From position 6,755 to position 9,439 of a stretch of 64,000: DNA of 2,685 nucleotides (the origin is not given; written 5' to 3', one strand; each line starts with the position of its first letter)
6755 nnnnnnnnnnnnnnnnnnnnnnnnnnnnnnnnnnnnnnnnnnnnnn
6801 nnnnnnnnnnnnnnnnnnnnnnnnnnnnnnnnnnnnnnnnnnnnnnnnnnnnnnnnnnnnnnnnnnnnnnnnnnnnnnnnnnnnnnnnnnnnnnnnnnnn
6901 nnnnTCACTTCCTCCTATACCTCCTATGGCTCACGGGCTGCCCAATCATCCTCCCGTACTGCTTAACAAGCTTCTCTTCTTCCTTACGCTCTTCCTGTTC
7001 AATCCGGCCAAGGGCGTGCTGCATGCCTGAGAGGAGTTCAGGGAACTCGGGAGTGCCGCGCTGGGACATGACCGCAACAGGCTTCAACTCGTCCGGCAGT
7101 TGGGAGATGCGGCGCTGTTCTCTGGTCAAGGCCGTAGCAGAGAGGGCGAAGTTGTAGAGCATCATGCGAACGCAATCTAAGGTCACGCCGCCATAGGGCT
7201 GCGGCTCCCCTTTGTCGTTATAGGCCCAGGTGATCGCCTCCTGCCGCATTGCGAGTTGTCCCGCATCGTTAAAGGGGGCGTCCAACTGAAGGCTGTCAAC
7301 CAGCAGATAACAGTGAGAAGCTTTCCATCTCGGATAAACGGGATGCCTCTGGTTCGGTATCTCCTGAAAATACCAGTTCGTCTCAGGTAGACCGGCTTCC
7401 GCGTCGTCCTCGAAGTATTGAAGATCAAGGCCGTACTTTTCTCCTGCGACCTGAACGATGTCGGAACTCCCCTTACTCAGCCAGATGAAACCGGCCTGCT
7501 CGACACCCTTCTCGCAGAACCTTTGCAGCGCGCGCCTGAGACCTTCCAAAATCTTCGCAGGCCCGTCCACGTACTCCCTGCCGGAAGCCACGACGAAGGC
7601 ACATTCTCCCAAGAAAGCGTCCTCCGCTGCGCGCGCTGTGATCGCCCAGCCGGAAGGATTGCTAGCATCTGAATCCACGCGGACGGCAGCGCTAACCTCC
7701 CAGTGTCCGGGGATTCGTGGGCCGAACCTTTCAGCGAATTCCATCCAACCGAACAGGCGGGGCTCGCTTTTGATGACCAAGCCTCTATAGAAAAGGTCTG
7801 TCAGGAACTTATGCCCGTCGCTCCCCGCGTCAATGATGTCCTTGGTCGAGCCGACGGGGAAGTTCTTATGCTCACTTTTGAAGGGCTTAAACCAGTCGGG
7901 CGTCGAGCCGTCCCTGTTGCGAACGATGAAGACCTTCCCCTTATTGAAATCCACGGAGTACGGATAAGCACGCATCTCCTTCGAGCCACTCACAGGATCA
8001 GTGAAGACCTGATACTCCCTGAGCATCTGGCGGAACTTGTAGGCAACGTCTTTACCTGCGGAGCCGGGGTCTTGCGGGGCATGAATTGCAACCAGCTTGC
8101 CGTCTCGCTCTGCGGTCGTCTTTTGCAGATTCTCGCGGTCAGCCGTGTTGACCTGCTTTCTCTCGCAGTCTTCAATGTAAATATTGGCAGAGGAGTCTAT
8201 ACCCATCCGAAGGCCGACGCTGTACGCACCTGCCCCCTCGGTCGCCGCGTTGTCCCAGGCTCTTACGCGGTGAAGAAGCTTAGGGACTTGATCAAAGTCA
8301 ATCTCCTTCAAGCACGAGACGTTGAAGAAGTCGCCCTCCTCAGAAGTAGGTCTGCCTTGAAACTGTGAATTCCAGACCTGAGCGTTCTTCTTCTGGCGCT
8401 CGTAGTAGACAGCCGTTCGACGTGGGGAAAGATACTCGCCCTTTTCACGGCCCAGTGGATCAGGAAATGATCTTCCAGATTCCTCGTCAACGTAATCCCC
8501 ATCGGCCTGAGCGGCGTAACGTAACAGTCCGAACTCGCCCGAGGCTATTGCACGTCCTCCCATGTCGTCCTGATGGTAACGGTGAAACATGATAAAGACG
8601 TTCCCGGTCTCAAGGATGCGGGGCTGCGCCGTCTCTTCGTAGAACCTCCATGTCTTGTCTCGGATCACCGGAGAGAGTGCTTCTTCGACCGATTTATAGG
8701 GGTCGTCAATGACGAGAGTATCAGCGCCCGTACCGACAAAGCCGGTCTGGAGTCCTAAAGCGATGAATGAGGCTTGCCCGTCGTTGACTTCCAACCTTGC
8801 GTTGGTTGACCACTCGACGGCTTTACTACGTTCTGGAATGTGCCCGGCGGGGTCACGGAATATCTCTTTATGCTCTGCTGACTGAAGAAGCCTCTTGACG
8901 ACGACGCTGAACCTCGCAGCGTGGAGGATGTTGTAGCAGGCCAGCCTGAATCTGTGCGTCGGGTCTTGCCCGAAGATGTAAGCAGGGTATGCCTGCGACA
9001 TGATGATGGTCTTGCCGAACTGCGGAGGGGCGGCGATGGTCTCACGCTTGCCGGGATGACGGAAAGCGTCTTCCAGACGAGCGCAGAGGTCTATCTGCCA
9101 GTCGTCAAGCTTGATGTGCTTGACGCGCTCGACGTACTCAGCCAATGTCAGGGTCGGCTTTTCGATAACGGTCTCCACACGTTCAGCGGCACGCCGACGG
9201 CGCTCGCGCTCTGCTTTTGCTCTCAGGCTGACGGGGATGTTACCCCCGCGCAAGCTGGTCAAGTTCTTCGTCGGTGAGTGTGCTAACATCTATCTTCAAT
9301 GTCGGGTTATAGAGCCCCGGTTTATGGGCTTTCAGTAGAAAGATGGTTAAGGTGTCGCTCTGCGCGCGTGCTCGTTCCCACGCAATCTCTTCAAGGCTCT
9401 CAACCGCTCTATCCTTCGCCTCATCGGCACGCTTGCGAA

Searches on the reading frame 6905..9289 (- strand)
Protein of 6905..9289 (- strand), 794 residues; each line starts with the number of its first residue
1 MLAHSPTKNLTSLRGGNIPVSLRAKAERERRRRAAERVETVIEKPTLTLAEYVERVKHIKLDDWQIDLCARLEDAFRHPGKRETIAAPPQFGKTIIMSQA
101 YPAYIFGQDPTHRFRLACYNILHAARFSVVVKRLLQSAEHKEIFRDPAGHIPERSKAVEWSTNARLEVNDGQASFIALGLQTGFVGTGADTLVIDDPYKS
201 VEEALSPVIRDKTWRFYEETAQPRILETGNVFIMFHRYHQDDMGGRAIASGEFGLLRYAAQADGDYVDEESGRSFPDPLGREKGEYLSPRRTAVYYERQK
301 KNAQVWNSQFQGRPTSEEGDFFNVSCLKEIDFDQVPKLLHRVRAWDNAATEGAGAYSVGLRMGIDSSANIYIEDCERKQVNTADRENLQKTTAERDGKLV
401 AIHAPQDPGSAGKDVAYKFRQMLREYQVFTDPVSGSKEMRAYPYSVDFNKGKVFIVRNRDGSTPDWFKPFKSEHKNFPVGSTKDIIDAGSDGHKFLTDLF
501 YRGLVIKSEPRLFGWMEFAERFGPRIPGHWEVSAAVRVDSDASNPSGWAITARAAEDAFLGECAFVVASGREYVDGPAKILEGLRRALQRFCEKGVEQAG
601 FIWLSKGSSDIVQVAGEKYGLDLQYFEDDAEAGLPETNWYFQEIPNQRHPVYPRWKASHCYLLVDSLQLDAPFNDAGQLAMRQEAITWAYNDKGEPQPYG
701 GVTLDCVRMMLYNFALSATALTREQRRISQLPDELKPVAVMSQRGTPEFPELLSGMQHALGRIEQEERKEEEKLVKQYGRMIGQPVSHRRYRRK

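Call 27: search_protein_families(library=pfam, proteins=[window:6905-9289:-], max_evalue=0.001)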
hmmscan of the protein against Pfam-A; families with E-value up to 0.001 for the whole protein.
window:6905-9289:- (794 aa): 0 families

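Call 41: search_protein_families(library=phrogs, proteins=[window:6905-9289:-], max_evalue=0.001)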
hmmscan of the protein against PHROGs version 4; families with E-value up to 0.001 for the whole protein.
window:6905-9289:- (794 aa): 6 families
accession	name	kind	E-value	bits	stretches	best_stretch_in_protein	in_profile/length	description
phrog_38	-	head and packaging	5.8e-59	201.5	1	24-511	253-718/760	terminase large subunit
phrog_4758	-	head and packaging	2.3e-35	123.1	1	27-253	12-223/243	terminase large subunit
phrog_979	-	head and packaging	2.1e-28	100.4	1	316-498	410-601/642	terminase large subunit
phrog_12171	-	head and packaging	9.2e-17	62.1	1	396-500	1-99/110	terminase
phrog_9453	-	head and packaging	5.1e-12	46.9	1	381-497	87-211/233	terminase large subunit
phrog_30251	-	head and packaging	8.3e-09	35.2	1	64-248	39-222/799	terminase large subunit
